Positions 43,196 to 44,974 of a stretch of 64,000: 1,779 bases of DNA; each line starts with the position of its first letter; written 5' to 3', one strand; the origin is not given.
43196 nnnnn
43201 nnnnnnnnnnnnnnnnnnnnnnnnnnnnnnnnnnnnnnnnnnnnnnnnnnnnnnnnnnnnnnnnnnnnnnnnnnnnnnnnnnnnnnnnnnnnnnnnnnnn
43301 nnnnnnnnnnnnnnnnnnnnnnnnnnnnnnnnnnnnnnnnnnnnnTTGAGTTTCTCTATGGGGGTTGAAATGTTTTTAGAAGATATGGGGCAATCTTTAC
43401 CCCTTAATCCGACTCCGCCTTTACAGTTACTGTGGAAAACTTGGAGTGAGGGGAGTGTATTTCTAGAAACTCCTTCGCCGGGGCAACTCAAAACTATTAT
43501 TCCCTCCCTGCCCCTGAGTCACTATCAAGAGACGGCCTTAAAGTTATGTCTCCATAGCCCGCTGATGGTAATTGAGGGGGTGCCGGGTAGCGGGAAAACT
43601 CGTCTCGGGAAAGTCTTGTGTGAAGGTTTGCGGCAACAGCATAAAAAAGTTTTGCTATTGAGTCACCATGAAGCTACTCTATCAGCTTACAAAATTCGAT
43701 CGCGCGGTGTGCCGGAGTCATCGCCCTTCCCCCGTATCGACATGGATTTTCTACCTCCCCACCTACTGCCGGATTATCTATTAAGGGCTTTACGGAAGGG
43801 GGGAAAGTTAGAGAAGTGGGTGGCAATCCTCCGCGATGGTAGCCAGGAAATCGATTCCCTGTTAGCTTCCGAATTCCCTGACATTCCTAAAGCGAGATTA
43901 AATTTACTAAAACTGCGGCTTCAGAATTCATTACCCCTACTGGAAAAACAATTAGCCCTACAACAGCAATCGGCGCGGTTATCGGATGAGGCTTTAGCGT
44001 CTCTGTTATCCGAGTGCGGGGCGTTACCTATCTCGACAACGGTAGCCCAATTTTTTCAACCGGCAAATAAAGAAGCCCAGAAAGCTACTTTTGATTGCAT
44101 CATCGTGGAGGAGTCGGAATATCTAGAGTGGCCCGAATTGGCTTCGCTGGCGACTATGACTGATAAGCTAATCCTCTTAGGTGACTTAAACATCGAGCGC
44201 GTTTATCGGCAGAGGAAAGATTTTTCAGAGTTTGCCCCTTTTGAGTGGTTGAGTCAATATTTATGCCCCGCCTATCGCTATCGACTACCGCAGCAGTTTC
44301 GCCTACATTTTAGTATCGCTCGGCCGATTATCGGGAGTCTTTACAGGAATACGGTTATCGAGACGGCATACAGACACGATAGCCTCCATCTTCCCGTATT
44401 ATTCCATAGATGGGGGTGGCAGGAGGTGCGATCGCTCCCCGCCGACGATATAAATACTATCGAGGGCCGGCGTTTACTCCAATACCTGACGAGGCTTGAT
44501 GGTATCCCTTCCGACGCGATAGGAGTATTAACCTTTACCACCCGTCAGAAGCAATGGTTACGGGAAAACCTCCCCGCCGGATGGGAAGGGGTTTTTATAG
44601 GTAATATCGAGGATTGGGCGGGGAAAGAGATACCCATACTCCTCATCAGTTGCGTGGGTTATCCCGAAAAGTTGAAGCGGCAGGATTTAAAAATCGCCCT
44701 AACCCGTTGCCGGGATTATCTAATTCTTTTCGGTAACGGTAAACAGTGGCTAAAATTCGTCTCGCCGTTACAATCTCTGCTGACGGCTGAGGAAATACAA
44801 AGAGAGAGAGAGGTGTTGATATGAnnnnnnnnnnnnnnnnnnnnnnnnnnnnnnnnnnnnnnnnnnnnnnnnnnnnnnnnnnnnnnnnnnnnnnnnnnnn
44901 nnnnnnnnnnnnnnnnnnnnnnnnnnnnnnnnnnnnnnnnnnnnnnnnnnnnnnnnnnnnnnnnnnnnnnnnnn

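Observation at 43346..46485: Upf1-like SF1 helicase + PLD nuclease gene pair resembles the Mokosh type I (MkoA/MkoB; MOV10/Zucchini-like) logic, in miniature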

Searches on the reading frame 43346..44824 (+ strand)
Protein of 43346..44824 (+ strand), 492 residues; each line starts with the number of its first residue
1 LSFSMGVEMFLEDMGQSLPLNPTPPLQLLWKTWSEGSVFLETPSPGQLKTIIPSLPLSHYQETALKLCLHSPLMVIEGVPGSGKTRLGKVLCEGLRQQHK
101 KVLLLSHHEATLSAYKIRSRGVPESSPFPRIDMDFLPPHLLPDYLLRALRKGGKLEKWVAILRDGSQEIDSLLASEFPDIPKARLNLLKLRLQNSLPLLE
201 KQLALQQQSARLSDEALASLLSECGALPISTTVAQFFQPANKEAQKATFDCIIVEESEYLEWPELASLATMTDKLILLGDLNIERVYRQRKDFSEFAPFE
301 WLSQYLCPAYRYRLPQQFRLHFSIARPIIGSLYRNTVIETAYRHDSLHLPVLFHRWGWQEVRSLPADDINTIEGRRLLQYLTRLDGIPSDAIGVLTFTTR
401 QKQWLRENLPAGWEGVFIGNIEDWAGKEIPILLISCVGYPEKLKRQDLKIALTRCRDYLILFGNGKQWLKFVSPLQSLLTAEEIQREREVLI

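Call 4: search_protein_families(library=pfam, proteins=[window:43346-44824:+], max_evalue=0.1)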
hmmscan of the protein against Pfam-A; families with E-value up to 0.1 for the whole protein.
window:43346-44824:+ (492 aa): 13 families
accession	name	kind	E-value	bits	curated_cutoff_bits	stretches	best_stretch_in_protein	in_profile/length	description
PF13604.12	AAA_30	-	5.8e-07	29.9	27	1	57-110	2-57/191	AAA domain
PF13087.12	AAA_12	-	3.4e-06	27.2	27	1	311-465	17-194/195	AAA domain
PF13245.12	AAA_19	-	5.7e-06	27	25.1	1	61-280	1-125/134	AAA domain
PF13086.12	AAA_11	-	0.001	19.3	27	0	58-101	3-44/257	AAA domain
PF13401.12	AAA_22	-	0.006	17.3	27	0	72-109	6-43/130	AAA domain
PF08433.16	KTI12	-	0.0072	16.3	22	1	72-110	2-40/271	Chromatin associated protein KTI12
PF20720.3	nSTAND3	-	0.0082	16.3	27.2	1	63-110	9-56/155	Novel STAND NTPase 3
PF02223.23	Thymidylate_kin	-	0.014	15.5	27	1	76-119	1-44/185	Thymidylate kinase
PF13191.12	AAA_16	-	0.019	15.9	32.6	1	71-112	23-63/167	AAA ATPase domain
PF01443.25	Viral_helicase1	-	0.023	14.9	21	0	75-106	2-33/228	Viral superfamily 1 RNA helicase core domain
PF04851.21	ResIII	-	0.027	14.8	22.5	0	57-110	4-64/164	Type III restriction enzyme, res subunit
PF24883.2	NPHP3_N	-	0.048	14.3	24.8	0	70-103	21-54/164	Nephrocystin 3, N-terminal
PF09848.15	SLFN-g3_helicase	-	0.071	12.8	24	0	73-109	3-42/354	Schlafen group 3, DNA/RNA helicase domain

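Call 5: search_protein_families(library=padloc, proteins=[window:43346-44824:+], max_evalue=0.1)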
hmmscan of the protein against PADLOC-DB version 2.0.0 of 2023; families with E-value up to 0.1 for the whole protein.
window:43346-44824:+ (492 aa): 11 families
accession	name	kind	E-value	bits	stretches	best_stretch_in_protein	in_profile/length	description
PDLC03920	MkoA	-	2.9e-08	30.5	1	65-437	625-1039/1112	-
PDLC01734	typeIV_RecD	-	0.00056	16.3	1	55-105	338-388/763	RecD_0_IVD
PDLC03921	MkoA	-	0.00085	15.1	0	57-110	1027-1084/1607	-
PDLC05065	PDC-S68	-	0.0011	14.8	1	61-105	610-654/1221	-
PDLC04140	mad8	-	0.0013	16.4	1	72-161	28-129/314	mads_8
PDLC02350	AbiO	-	0.0098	12.7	1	57-108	179-229/468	AbiO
PDLC01515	Csx3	-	0.014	13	0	72-105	7-40/183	"CAS-I,CAS-III; associated"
PDLC01148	RecD_like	-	0.024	10.9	0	55-105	312-362/719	RecD/Tra ATPase fused to N-terminal HHH domain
PDLC05064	PDC-S68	-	0.027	10.1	1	68-106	697-735/1273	-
PDLC04475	PDC-M16A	-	0.053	10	1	73-105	33-65/721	-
PDLC01767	Cas3e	-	0.068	9.6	1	51-99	183-229/680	-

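Call 7: search_protein_families(library=ncbifam, proteins=[window:43346-44824:+], max_evalue=0.1)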
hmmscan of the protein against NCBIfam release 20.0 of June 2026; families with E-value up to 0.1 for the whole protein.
window:43346-44824:+ (492 aa): 6 families
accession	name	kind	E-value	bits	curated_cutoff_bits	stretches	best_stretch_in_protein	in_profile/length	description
TIGR01448.2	helicase_RecD2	equivalog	3.8e-07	28.6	500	1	56-105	316-365/713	SF1B family DNA helicase RecD2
TIGR01447.1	recD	equivalog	0.00012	20.8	310.15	1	47-98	139-190/597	exodeoxyribonuclease V subunit alpha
TIGR00376.1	TIGR00376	hypoth_equivalog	0.00014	20.5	348.9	0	57-104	159-207/639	IGHMBP2 family helicase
NF005250.0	PRK06761.1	equivalog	0.00022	20.4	270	1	72-104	4-36/282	hypothetical protein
TIGR00041.1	DTMP_kinase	equivalog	0.00052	19.8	83.25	1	73-120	6-53/196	dTMP kinase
NF004041.0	PRK05541.1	subfamily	0.029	14.4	127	1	74-106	10-42/176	adenylyl-sulfate kinase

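Call 17: find_homologous_proteins(query=window:43346-44824:+, max_evalue=0.00001)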
Query window:43346-44824:+ (492 aa): 16 proteins with E <= 0.00001 among 8000 candidates.
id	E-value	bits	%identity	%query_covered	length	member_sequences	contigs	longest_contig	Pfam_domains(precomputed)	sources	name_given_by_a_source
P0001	0.0e+0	1099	100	98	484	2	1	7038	PF13087.13,PF13604.13,PF13245.13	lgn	-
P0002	1.1e-117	412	46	95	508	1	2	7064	-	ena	-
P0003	3.5e-114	400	47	96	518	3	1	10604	PF13087.13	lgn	-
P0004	1.1e-112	396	46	97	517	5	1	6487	PF13087.13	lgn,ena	-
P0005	1.7e-112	395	46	97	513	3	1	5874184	PF13087.13,PF13086.13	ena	-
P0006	1.4e-109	385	43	97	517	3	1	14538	PF13087.13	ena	-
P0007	3.8e-109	384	43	97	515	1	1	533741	PF13087.13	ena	-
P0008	7.5e-109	383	44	97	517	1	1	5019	PF13087.13,PF24883.3,PF13191.13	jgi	jgi:hypothetical protein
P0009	3.7e-107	377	44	97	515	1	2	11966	PF13087.13,PF24883.3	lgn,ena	-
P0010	3.7e-107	377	43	97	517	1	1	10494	PF13086.13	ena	-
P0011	1.8e-106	375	43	97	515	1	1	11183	PF13087.13,PF13191.13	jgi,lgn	jgi:hypothetical protein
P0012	7.9e-106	373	43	97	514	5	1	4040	PF13087.13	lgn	-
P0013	1.2e-105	372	44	97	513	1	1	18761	-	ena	-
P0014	2.4e-105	371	44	97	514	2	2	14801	PF13087.13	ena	-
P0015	8.1e-105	370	45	97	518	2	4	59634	-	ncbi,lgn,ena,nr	ncbi:MAG: hypothetical protein QNJ53_30865 [Pleurocapsa sp. MO_192.B19]|nr:hypothetical protein [Ple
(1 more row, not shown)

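Call 28: find_related_loci(query=A1, collection=genome_contigs, flank=8000)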
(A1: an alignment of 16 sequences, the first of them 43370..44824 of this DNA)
Query A1 (484 aa) in genome_contigs; peptide patterns used: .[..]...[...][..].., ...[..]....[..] (x = any residue, [..] = any of these).
80 stretches matched a pattern; 7 encode a relative of the query (tblastn E <= 1e-3); 6 distinct loci.
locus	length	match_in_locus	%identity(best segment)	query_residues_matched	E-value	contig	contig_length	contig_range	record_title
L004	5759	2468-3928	45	8-482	8e-114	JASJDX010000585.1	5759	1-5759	MAG: Pleurocapsa sp. MO_192.B19 MO_192.c_9121, whole genome shotgun sequence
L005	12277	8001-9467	44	8-482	2e-106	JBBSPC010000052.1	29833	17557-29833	MAG: Chroococcales cyanobacterium isolate LS6_sbin.46 LS6_sbin.46_K_498238_L_29833_cov_30.1601, whole genome shotgun seq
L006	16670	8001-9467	44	8-482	3e-115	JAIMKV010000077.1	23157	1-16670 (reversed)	MAG: Myxosarcina sp. GA_180221_E-2-1-MAG-40_15 NODE_440_length_23189_cov_9.086410, whole genome shotgun sequence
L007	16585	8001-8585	48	284-482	3e-51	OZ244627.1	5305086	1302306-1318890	MAG: Waterburya sp. isolate 931cca96-b6c3-400e-9fe1-dcb443d0ee94 genome assembly, chromosome: 1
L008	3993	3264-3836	40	8-186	7e-26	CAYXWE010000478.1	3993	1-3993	MAG TPA_asm: uncultured Pleurocapsa sp. isolate binchicken_co306_3 genome assembly, contig: NODE_5944_length_3993_cov_8.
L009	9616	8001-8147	61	396-444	2e-13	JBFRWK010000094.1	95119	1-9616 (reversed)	MAG: Xenococcaceae cyanobacterium isolate 05_out_wi_poop_bin.3 05outWiPooB3_c_000000870998, whole genome shotgun sequenc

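Call 31: search_solved_structures(query=A1, max_evalue=0.01, show_alignments=3)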
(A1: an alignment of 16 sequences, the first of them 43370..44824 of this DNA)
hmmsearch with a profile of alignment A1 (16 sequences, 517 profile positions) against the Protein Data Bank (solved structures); distinct sequences matched with E-value up to 0.01: 17.
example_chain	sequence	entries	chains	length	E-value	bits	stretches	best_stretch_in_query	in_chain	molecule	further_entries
2xzo_A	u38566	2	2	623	6.9e-11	44.7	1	269-496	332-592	REGULATOR OF NONSENSE TRANSCRIPTS 1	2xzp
2gjk_A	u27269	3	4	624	6.9e-11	44.7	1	269-496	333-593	Regulator of nonsense transcripts 1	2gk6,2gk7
6ej5_A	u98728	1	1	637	7.5e-11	44.6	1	269-496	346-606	Regulator of nonsense transcripts 1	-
2wjv_A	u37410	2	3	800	1.6e-10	43.5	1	269-496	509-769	REGULATOR OF NONSENSE TRANSCRIPTS 1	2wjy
9qwn_A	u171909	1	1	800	2e-10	43.2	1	269-496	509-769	Isoform 2 of Regulator of nonsense transcripts 1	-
8rd3_A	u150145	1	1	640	6.8e-07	31.6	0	392-490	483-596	ATP-dependent helicase NAM7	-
2xzl_A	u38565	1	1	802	1.3e-06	30.7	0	392-490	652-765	ATP-DEPENDENT HELICASE NAM7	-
9qdq_A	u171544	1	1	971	2.2e-06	29.9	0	392-490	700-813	ATP-dependent helicase NAM7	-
8ftm_A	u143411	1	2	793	7.5e-06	28.1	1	244-490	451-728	5'-3' RNA helicase-like protein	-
8fth_A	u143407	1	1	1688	6.5e-05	25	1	244-490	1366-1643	5'-3' RNA helicase-like protein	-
8ftk_A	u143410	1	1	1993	0.0001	24.4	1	244-490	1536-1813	5'-3' RNA helicase-like protein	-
4b3f_X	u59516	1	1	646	0.00024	23.1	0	60-112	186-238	DNA-BINDING PROTEIN SMUBP-2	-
4b3g_A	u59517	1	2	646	0.00024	23.1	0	60-112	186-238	DNA-BINDING PROTEIN SMUBP-2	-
5mzn_A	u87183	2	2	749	0.0019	20.2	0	274-489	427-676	Helicase SEN1,Helicase SEN1 | Helicase SEN1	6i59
5eax_A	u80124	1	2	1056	0.007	18.3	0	399-502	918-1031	DNA replication ATP-dependent helicase/nuclease DNA2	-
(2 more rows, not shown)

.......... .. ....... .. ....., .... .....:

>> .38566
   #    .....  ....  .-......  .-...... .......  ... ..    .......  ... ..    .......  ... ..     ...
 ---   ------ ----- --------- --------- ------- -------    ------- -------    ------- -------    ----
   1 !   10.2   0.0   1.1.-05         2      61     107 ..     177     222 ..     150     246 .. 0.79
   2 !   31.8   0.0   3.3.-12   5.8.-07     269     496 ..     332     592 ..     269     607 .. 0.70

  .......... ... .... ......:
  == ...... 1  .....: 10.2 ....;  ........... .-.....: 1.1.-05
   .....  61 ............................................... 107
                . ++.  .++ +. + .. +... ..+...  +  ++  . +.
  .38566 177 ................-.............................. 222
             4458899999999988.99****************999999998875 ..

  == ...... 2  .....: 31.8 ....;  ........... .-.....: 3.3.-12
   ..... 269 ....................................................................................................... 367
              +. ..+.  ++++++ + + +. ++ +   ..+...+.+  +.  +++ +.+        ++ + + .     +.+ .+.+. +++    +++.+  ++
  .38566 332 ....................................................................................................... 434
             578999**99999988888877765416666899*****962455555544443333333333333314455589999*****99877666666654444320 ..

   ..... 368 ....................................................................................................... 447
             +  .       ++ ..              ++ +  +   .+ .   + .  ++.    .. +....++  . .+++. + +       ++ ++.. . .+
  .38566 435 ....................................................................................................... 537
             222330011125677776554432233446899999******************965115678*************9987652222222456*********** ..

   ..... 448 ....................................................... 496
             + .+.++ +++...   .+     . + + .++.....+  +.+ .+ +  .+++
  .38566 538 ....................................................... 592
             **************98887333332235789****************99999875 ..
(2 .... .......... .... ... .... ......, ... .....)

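Call 37: predict_structure(alignment_id=A1)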
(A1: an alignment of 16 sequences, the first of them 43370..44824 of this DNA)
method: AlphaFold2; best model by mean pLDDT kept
length: 484 residues; sequences in the alignment: 16
mean_pLDDT: 62.7   pTM: 0.48
mean pLDDT of the five models: 62.7, 61.4, 60.0, 54.0, 52.1
residues with pLDDT >= 90: 28; 70-90: 188; 50-70: 112; < 50: 156
segments of 3 or more residues with pLDDT < 50: 1-4, 6-8, 35-37, 111-125, 200-216, 310-362, 417-420, 422-430, 438-484
pLDDT, mean of each block of 10 residues (from residue 1): 47 82 78 60 76 86 89 78 86 88 69 40 49 58 66 75 78 78 77 65 46 51 83 76 91 86 92 61 62 76 72 36 38 29 31 35 58 66 63 74 77 54 44 50 32 35 43 40 30
secondary structure, 60 per line:
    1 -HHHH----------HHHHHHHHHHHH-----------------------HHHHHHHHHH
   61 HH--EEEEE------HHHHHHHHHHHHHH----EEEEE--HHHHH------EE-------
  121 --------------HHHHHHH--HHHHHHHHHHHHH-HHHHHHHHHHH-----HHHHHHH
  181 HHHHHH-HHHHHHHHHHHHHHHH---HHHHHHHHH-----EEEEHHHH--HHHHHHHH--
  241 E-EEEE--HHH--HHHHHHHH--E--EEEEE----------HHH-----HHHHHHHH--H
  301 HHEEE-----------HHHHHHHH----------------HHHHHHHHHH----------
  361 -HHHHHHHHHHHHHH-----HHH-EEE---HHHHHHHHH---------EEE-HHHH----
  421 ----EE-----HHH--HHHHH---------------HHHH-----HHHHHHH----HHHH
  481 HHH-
elements in order: H2-5 H16-27 H51-62 E65-69 H76-89 E94-98 H101-105 H135-141 H144-156 H158-168 H174-186 H188-203 H207-215 E221-224 H225-228 H231-238 E243-246 H254-261 E267-271 H290-297 E303-305 H317-324 H341-350 H362-375 E385-387 H391-399 E409-411 H413-416 H437-441 H457-460 H466-472 H477-483

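Call 40: fold_search(model_id=the predicted structure, library=pdb)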
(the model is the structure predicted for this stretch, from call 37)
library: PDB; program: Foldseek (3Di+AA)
matches with E <= 10: 1200; with E <= 0.001: 82
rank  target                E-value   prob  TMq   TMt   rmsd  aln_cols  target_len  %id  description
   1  2wjv_A                4.5e-12  1.00  0.33  0.22  16.0       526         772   18  Crystal structure of the complex between human nonsense mediated decay factors UPF1 and UPF2 (released 2009-07-07)
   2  2wjv_B                1.4e-11  1.00  0.31  0.21  16.3       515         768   18  Crystal structure of the complex between human nonsense mediated decay factors UPF1 and UPF2 (released 2009-07-07)
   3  9qwn_A                2.6e-11  1.00  0.36  0.23  15.8       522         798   20  Human UPF1 in complex with the histone stem loop RNA (released 2025-12-03)
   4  2gk6_A                2.6e-11  1.00  0.31  0.26  15.8       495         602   19  Structural and Functional insights into the human Upf1 helicase core (released 2007-01-09)
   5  5ean_A                6.4e-11  1.00  0.34  0.17  16.6       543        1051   17  Crystal structure of Dna2 in complex with a 5' overhang DNA (released 2015-11-18)
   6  4b3g_B                7.1e-11  1.00  0.37  0.30  14.8       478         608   18  crystal structure of Ighmbp2 helicase in complex with RNA (released 2012-09-26)
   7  2xzp                  7.9e-11  1.00  0.30  0.24  15.2       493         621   17  Upf1 helicase (released 2011-03-30)
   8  8rd3_A                8.4e-11  1.00  0.35  0.28  15.0       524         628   16  Crystal structure of Saccharomyces cerevisiae Nmd4 protein bound to Upf1 helicase domain (released 2024-08-14)
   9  2xzl_A                1.4e-10  1.00  0.32  0.22  16.2       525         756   16  Upf1-RNA complex (released 2011-03-30)
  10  9q9z                  1.6e-10  1.00  0.31  0.21  17.3       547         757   19  Cryo-EM structure of the helicase core of ZNFX1 (released 2025-09-03)
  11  2xzo_A                2.4e-10  1.00  0.30  0.24  17.5       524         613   17  Upf1 helicase - RNA complex (released 2011-03-30)
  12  2gjk                  2.8e-10  1.00  0.31  0.25  16.4       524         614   19  Structural and functional insights into the human Upf1 helicase core (released 2007-01-09)
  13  4b3g_A                3.2e-10  1.00  0.35  0.28  15.3       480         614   15  crystal structure of Ighmbp2 helicase in complex with RNA (released 2012-09-26)
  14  8ftm_B                3.2e-10  1.00  0.28  0.20  19.3       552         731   16  Setx-ssRNA-ADP-SO4 complex (released 2023-10-25)
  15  2wjy                  3.3e-10  1.00  0.31  0.20  16.5       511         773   20  Crystal structure of the complex between human nonsense mediated decay factors UPF1 and UPF2 Orthorhombic form (released 2009-07-07)
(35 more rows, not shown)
